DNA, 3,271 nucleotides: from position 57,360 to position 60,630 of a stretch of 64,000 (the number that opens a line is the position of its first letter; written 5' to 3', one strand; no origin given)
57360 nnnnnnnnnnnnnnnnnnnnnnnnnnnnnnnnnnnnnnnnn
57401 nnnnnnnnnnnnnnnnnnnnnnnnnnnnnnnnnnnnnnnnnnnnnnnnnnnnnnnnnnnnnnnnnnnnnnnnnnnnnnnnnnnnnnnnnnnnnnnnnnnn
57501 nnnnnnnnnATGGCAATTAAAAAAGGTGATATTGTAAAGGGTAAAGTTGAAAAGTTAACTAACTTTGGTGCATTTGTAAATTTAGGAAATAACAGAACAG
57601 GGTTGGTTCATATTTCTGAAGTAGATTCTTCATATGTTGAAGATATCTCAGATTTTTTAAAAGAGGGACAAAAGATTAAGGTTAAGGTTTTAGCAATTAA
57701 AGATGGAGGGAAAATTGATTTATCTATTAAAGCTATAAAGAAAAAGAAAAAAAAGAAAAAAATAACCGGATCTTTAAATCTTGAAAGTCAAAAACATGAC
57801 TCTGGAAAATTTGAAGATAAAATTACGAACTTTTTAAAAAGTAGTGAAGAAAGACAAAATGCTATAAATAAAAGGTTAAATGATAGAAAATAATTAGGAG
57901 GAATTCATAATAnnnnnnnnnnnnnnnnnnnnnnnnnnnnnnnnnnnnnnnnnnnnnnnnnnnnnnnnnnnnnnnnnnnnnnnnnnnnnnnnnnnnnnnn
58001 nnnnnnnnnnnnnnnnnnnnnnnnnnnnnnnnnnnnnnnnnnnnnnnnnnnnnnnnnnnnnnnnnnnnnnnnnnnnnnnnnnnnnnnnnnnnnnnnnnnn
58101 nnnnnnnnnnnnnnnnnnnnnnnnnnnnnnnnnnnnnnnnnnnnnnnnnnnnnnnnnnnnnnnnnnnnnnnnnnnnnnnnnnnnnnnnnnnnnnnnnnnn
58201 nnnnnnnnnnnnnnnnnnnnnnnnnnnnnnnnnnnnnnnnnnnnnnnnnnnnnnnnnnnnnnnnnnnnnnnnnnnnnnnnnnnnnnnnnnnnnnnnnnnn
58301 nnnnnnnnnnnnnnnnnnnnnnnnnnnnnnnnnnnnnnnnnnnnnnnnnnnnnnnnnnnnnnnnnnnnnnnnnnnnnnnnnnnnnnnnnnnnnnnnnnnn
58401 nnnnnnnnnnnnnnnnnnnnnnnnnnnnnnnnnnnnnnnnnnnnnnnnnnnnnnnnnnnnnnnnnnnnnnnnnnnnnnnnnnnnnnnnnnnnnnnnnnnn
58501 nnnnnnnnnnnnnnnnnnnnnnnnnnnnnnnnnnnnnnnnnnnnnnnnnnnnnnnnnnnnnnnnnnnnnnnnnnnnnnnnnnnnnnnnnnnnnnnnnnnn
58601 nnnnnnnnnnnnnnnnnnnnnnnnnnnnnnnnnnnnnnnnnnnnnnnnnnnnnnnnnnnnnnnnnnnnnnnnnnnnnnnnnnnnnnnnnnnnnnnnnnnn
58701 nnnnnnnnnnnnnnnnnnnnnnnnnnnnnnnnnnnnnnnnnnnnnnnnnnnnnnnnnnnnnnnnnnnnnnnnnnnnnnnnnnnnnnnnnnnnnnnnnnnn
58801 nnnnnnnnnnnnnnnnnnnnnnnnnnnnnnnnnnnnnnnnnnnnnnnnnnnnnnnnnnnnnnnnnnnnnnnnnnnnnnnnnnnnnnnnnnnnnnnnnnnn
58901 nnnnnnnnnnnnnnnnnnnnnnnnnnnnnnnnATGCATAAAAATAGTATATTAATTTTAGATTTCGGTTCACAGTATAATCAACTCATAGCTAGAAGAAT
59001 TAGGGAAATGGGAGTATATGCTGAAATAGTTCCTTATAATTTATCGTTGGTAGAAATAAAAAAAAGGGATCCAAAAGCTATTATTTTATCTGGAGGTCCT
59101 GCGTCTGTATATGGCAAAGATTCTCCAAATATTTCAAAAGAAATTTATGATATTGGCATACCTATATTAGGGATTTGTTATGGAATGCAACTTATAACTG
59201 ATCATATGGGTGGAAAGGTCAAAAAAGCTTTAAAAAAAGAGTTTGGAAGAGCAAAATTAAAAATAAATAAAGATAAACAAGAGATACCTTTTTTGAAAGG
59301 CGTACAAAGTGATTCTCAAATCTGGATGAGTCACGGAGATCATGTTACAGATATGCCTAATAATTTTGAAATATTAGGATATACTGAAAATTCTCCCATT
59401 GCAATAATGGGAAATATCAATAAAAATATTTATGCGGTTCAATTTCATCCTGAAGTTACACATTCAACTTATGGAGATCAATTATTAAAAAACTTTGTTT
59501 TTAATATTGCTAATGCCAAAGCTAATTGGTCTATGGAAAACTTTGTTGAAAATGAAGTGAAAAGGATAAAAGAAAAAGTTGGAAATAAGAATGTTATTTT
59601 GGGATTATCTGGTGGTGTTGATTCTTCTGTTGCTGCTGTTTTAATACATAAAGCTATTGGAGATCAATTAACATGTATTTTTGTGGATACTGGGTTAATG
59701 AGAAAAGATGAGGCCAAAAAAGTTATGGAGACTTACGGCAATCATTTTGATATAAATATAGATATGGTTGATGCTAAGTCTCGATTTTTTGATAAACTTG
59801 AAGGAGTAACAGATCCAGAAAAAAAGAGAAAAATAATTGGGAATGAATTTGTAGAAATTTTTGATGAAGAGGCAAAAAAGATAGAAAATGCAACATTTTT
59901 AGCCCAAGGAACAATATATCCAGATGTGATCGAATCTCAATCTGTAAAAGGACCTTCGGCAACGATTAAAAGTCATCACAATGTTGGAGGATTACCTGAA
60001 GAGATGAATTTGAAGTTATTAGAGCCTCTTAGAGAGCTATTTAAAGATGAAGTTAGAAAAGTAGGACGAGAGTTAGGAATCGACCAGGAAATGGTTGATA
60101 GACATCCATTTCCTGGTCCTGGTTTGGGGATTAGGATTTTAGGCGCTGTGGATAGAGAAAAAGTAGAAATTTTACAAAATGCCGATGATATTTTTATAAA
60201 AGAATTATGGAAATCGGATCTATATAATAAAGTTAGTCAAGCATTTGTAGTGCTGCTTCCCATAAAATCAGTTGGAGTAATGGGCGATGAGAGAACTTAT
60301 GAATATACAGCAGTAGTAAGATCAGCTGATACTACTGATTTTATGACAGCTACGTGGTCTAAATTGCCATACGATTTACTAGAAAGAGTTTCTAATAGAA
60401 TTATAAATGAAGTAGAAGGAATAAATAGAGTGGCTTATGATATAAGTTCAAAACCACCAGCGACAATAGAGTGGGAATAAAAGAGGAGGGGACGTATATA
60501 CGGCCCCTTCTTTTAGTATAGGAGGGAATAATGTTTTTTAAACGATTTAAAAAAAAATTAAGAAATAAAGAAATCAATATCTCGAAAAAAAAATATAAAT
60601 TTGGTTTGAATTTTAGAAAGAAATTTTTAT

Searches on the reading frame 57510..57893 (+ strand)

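Call 3: search_protein_families(library=pfam, proteins=[window:57510-57893:+], max_evalue=1)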
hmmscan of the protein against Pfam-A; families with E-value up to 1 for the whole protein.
window:57510-57893:+ (127 aa): 7 families
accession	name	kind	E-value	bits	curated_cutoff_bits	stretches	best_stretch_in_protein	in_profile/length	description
PF00575.29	S1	-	3.3e-20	72.7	22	1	4-74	3-74/74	S1 RNA binding domain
PF23459.1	S1_RRP5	-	4.8e-07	30.7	27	1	3-63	1-61/72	RRP5 S1 domain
PF24685.1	OB_RRP5_4th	-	0.0023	18.4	31.5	1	19-64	24-72/92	RRP5 OB-fold domain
PF13509.12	S1_2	-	0.0061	17.1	21.8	1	6-40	2-36/61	S1 domain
PF21543.3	CvfB_2nd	-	0.028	14.8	27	1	9-74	17-75/76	Virulence regulatory factor CvfB, second domain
PF19499.4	DUF6034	-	0.031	13.6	27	1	33-119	87-163/481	Family of unknown function (DUF6034)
PF01132.26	EFP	-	0.13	12.7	27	1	37-59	25-47/54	Elongation factor P (EF-P) OB domain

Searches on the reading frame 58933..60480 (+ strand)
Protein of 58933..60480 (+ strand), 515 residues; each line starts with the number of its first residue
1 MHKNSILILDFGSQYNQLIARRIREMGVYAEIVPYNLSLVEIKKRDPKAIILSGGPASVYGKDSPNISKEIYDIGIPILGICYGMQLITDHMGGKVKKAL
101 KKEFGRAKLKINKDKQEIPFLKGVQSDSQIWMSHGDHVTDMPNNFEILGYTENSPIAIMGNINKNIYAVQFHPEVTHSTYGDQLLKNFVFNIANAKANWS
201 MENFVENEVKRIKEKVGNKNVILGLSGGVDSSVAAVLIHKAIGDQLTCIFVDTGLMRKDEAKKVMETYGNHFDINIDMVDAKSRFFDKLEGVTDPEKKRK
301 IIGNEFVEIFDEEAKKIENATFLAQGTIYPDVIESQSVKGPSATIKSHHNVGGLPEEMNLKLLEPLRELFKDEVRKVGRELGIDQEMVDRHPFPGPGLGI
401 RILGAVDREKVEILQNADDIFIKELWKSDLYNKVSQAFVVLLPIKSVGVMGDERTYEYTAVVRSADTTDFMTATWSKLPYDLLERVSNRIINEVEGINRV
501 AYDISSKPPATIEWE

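Call 90: find_related_loci(query=window:58933-60480:+, collection=genome_contigs, flank=100)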
Query window:58933-60480:+ (515 aa) in genome_contigs; peptide patterns used: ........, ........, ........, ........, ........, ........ (x = any residue, [..] = any of these).
600 stretches matched a pattern (row limit reached: there are more); 591 encode a relative of the query (tblastn E <= 1e-3); the best 80 are kept; 80 distinct loci.
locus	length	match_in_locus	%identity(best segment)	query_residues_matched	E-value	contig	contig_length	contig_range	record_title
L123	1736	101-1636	71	1-515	0e+0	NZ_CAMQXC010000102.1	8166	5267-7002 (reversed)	MAG: uncultured Cetobacterium sp. isolate ERR1868832_bin.1_metaWRAP_v1.3_MAG ERZ12302783.178, whole genome shotgun seque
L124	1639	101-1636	71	1-515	0e+0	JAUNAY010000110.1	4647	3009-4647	MAG: Fusobacterium sp. isolate S1M_St_21 NODE_3349_length_4647_cov_6.979312, whole genome shotgun sequence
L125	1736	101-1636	71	1-515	0e+0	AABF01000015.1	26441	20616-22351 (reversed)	Fusobacterium vincentii ATCC 49256 Contig0357, whole genome shotgun sequence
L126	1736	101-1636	70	1-515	0e+0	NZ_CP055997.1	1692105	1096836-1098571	Fusobacterium sp. SB021 chromosome 1, complete sequence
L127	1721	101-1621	70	4-515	0e+0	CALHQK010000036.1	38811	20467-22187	MAG TPA_asm: uncultured Riemerella sp. isolate ERR589601_bin.89_CONCOCT_v1.1_MAG genome assembly, contig: ERZ773020.370,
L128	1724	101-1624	70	4-515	0e+0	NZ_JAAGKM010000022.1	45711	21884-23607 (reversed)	Empedobacter falsenii strain Q1655 NODE_22_length_45711_cov_23.139216, whole genome shotgun sequence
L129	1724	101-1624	69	4-515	0e+0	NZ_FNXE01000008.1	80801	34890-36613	Paenimyroides aquimaris strain CGMCC 1.10825, whole genome shotgun sequence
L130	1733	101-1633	70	1-515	0e+0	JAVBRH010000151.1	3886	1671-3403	MAG: Apibacter sp. isolate EPI_MAG_00190 c_000002118475, whole genome shotgun sequence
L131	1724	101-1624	70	3-515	0e+0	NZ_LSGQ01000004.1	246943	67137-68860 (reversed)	Elizabethkingia miricola strain GTC_862 E__miricola_TS_contig_10, whole genome shotgun sequence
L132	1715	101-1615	71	6-515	0e+0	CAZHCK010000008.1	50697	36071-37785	MAG TPA_asm: uncultured Cloacibacterium sp. isolate binchicken_co269_227 genome assembly, contig: NODE_569_length_50697_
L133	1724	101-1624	70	3-515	0e+0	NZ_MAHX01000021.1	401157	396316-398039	Elizabethkingia occulta strain G4070 G4070_contig_9, whole genome shotgun sequence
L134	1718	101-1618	69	6-515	0e+0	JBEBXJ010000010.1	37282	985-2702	MAG: Paenimyroides baculatum isolate T2.bin.52 NODE_3256_length_37282_cov_14.815403, whole genome shotgun sequence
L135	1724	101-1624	70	3-515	0e+0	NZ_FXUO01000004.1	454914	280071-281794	Epilithonimonas pallida strain DSM 18015 Ga0111675_104, whole genome shotgun sequence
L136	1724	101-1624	70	3-515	0e+0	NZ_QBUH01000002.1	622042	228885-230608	Elizabethkingia sp. YR214 Ga0189697_102, whole genome shotgun sequence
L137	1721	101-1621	71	4-515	0e+0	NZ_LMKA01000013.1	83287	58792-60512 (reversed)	Chryseobacterium sp. Leaf201 contig_11, whole genome shotgun sequence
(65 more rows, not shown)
